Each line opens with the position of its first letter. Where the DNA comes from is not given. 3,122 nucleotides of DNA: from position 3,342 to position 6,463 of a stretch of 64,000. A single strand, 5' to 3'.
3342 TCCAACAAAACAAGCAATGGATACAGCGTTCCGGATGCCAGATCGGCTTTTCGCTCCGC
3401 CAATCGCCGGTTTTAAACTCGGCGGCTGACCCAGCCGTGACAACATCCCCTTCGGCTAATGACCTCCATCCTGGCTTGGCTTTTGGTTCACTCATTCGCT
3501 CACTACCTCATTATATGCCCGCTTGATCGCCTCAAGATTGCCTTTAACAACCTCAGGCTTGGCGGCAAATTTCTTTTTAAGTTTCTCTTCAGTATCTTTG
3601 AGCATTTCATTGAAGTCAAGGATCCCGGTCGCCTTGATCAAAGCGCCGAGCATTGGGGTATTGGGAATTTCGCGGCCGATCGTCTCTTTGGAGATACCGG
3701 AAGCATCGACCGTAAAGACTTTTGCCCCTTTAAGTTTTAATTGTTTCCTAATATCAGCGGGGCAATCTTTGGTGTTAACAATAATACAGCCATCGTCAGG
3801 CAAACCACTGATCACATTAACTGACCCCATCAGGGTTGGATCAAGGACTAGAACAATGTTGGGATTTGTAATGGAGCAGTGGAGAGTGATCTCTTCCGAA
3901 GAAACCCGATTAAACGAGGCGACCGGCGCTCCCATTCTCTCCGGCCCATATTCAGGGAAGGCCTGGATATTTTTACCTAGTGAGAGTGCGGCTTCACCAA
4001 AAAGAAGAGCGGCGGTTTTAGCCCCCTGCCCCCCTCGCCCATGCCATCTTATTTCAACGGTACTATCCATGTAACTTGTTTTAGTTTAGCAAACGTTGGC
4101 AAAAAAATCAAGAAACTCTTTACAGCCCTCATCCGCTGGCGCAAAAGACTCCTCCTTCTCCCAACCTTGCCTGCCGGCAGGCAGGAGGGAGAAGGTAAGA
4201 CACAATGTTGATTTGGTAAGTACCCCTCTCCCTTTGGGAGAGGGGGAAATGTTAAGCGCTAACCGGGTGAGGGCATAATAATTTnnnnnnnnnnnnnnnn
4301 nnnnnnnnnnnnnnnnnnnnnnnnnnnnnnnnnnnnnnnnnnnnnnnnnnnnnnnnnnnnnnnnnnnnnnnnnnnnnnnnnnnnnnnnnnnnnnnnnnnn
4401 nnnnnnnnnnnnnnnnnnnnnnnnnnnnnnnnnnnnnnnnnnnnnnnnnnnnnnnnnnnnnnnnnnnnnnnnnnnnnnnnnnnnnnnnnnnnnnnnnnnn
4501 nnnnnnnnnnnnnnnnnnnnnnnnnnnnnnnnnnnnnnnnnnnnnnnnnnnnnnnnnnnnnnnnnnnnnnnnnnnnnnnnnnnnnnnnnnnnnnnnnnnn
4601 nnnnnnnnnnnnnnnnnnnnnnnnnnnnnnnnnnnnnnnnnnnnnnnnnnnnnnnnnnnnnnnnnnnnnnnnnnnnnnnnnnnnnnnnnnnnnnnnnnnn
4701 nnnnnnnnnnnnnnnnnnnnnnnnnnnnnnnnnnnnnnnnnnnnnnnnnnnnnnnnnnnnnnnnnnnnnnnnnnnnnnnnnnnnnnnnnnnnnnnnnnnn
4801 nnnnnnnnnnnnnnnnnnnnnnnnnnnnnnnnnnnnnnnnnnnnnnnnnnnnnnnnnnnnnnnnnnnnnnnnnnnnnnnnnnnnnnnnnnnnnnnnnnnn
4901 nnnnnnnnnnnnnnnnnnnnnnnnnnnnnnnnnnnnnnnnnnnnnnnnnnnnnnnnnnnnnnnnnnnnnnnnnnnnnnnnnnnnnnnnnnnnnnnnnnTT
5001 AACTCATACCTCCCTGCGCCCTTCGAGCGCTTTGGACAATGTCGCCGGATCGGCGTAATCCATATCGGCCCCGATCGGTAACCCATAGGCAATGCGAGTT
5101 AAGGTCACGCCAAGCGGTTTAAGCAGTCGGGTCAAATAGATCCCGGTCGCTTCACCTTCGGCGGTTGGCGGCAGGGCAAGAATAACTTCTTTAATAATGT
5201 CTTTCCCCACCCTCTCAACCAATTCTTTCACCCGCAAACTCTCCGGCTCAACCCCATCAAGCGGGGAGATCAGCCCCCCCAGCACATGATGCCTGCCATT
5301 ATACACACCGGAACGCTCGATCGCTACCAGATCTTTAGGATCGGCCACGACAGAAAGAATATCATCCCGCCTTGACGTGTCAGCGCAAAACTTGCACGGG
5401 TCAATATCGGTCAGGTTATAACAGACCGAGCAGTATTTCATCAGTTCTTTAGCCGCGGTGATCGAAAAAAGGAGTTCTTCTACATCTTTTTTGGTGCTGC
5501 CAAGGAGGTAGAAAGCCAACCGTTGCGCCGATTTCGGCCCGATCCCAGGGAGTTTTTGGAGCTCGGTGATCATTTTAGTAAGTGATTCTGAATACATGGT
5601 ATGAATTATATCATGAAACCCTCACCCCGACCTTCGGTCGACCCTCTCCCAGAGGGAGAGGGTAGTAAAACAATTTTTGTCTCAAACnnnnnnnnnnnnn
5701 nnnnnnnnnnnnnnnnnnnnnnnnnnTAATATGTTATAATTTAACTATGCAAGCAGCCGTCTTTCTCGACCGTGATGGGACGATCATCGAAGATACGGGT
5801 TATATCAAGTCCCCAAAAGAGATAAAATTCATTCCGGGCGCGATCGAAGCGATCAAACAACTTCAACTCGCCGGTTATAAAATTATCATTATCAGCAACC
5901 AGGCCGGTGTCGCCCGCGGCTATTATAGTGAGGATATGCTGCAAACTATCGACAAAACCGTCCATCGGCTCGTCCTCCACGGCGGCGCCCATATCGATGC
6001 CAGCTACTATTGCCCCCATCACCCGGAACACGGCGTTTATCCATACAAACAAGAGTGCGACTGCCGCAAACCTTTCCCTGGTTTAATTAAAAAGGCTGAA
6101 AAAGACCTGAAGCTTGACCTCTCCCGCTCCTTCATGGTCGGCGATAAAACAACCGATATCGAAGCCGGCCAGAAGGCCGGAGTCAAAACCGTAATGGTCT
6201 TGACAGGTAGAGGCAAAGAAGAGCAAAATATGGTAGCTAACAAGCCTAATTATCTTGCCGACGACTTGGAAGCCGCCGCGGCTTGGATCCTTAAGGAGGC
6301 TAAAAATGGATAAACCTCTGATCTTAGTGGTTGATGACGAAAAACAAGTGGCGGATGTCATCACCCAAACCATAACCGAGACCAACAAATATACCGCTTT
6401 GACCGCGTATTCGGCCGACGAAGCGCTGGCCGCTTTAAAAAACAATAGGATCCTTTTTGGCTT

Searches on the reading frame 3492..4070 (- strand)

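Call 57: search_protein_families(library=pfam, proteins=[window:3492-4070:-])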
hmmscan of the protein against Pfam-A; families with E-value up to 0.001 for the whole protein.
window:3492-4070:- (192 aa): 1 family
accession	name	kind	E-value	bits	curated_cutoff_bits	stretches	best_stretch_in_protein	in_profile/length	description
PF01558.24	POR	-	1e-40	140.2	27.4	1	13-186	1-172/173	Pyruvate ferredoxin/flavodoxin oxidoreductase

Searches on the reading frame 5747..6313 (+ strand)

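Call 57: search_protein_families(library=pfam, proteins=[window:5747-6313:+])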
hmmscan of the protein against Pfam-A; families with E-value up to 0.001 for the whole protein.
window:5747-6313:+ (188 aa): 5 families
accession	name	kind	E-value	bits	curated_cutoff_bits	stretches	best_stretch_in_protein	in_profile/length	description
PF13242.12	Hydrolase_like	-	3.8e-19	68.8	22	1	106-176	2-74/75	HAD-hyrolase-like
PF13419.12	HAD_2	-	8.5e-15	55.7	23.8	1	104-151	131-178/178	Haloacid dehalogenase-like hydrolase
PF00702.32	Hydrolase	-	4.8e-10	40.6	26.4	1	23-145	94-191/191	haloacid dehalogenase-like hydrolase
PF08645.17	PNK3P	-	3.9e-09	36.9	22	1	7-137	5-129/161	Polynucleotide kinase 3 phosphatase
PF13344.12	Hydrolase_6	-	1.3e-06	28.8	27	1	5-64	1-51/101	Haloacid dehalogenase-like hydrolase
